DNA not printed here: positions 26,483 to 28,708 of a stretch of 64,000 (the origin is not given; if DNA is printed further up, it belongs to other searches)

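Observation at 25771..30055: Radical-SAM (spore-photoproduct-lyase-like) domain fused to an MCM-type AAA+ motor, with an HTH partner gene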

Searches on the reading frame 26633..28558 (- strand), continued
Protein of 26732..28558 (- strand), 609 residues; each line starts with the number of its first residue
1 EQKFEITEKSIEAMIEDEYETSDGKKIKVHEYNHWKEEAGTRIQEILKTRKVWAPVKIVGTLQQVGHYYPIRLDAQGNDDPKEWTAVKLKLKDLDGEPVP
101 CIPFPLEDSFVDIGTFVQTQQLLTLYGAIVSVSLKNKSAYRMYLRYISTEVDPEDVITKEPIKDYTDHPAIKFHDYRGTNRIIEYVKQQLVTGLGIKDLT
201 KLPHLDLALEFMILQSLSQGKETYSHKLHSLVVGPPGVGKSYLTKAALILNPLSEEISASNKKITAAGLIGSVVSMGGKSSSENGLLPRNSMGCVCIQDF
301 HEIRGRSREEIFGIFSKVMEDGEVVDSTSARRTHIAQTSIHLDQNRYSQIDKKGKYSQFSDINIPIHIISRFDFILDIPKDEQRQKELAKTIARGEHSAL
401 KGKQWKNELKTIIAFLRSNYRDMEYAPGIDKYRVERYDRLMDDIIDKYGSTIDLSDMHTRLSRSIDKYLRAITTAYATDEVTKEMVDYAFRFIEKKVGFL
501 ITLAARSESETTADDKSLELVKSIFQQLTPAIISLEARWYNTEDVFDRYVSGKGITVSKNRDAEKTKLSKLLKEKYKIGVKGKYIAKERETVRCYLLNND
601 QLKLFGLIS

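Call 72: search_solved_structures(query=A2, max_evalue=0.001, show_alignments=1)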
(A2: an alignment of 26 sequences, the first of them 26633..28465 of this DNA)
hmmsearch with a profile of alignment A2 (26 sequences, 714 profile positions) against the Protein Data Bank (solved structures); distinct sequences matched with E-value up to 0.001: 42.
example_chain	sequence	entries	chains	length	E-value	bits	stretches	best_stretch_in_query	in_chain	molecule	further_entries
5v8f_7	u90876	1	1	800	2e-15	59.4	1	400-670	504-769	DNA replication licensing factor MCM7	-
28vy_7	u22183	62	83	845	2.5e-15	59.1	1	400-670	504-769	DNA replication licensing factor MCM7 | Minichromosome Maintenance 7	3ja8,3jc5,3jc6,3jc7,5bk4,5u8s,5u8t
6u0m_7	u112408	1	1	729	1e-14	57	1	400-621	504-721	DNA replication licensing factor MCM7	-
9lxd_5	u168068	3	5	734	1.4e-12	50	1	355-702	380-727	DNA replication licensing factor MCM5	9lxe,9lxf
6raw_7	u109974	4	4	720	4e-12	48.5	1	400-674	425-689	DNA replication licensing factor Mcm7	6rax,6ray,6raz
22vt_5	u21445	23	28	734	4.3e-12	48.4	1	355-702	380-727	DNA replication licensing factor MCM5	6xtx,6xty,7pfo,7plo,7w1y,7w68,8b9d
9caq_5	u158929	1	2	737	4.4e-12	48.4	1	355-702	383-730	DNA replication licensing factor MCM5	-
8q6o_F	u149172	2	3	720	1.8e-11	46.3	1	399-619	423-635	DNA replication licensing factor mcm7-B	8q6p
6u0m_6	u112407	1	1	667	2.7e-11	45.8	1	387-621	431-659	DNA replication licensing factor MCM6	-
6u0m_5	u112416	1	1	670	3e-11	45.6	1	353-621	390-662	Minichromosome maintenance protein 5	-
28vy_5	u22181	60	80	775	4e-11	45.2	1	353-621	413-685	Minichromosome maintenance protein 5 | Minichromosome Maintenance 5 | DNA replication licensing factor MCM5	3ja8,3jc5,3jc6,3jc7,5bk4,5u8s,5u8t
28vy_6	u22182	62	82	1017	4.1e-11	45.2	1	387-622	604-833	DNA replication licensing factor MCM6 | Minichromosome Maintenance 6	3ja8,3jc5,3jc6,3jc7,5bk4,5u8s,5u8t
8q6o_D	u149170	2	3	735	1.2e-10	43.7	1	355-702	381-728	DNA replication licensing factor mcm5-A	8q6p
22vt_6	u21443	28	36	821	5.7e-10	41.4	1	387-622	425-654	DNA replication licensing factor MCM6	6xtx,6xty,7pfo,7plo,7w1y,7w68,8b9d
6raw_5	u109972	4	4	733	8.2e-10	40.9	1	353-702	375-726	DNA replication licensing factor Mcm5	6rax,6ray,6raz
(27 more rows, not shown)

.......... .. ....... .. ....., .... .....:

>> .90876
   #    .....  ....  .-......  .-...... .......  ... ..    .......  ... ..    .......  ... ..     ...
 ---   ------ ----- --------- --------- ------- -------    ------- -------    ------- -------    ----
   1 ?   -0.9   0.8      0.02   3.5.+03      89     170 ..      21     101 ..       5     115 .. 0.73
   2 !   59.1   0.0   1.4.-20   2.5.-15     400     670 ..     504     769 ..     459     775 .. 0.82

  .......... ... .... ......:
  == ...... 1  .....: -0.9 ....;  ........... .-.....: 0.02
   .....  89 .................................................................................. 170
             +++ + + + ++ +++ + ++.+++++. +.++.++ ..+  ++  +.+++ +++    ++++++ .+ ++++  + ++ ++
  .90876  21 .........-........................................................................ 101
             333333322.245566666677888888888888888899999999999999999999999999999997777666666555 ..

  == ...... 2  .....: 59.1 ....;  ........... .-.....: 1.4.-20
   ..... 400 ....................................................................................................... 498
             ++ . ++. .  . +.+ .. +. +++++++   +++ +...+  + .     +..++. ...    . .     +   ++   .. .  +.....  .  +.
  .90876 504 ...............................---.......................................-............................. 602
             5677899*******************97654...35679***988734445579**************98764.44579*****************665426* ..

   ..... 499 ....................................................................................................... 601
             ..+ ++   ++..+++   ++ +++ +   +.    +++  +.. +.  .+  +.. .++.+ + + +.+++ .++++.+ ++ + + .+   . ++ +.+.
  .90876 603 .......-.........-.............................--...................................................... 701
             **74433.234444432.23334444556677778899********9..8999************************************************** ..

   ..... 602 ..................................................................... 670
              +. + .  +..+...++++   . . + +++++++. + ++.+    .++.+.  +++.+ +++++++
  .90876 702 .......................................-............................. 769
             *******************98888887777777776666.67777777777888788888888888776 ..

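Call 104: search_protein_families(library=pfam, proteins=[L037:441-3800:-, L037:3886-4323:-, L037:4845-5564:+, L037:5561-6367:+, L037:6315-6827:+, L037:6975-7991:+, L019:12203-13381:+, L037:14101-17214:+], max_evalue=0.01)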
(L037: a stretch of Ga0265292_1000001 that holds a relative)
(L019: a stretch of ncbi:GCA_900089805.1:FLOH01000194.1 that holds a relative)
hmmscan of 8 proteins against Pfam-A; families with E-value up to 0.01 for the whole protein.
L037:441-3800:- (1119 aa): 2 families
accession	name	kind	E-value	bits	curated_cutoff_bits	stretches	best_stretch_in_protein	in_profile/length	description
PF00873.25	ACR_tran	-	7.8e-232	772.5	28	2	6-787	2-783/1021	AcrB/AcrD/AcrF family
PF03176.21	MMPL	-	4.5e-06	26.3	20.5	1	295-503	103-305/333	MMPL family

L037:3886-4323:- (145 aa): 0 families

L037:4845-5564:+ (239 aa): 2 families
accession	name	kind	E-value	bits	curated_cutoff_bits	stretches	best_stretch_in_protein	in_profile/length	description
PF07505.17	DUF5131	-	3.6e-89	298.9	28.9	1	3-230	4-243/243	Protein of unknown function (DUF5131)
PF17338.8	GP88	-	0.00011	22.6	24.4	1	16-134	38-164/230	Gene product 88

L037:5561-6367:+ (268 aa): 1 family
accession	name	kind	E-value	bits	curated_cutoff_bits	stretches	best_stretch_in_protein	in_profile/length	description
PF09509.15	Hypoth_Ymh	-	1.6e-41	141.4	25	1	140-260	1-119/119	Protein of unknown function (Hypoth_ymh)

L037:6315-6827:+ (170 aa): 0 families

L037:6975-7991:+ (338 aa): 2 families
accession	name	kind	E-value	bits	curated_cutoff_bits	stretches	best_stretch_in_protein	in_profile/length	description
PF04055.27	Radical_SAM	-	3.1e-07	31.1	29.5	1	33-207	2-150/166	Radical SAM superfamily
PF07505.17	DUF5131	-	0.0022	18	28.9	1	31-191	10-160/243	Protein of unknown function (DUF5131)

L019:12203-13381:+ (392 aa): 0 families

L037:14101-17214:+ (1037 aa): 8 families
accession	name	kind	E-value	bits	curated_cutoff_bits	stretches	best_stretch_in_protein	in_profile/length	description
PF07494.17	Reg_prop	-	1.4e-63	203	20.4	8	82-105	1-24/24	Two component regulator propeller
PF02518.31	HATPase_c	-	4.9e-12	46.7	26.4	1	944-1035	3-109/111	Histidine kinase-, DNA gyrase B-, and HSP90-like ATPase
PF23748.1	Beta-prop_LRRK2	-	2.8e-10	40.1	26.9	0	76-121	264-309/359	LRRK2 beta propeller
PF07495.19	Y_Y_Y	-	4.3e-10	39.8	26.6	1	731-780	1-50/65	Y_Y_Y domain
PF07730.19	HisKA_3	-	5.7e-09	36.8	24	1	843-901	1-65/68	Histidine kinase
PF08450.18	SGL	-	2.8e-08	34.1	26.3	0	249-373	21-115/246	SMP-30/Gluconolactonase/LRE-like region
PF24684.1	Vgb_lyase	-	5.4e-05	22.6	50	0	425-552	19-134/290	Virginiamycin B lyase family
PF14501.12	HATPase_c_5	-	0.0062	16.9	22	0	964-1030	51-99/102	GHKL domain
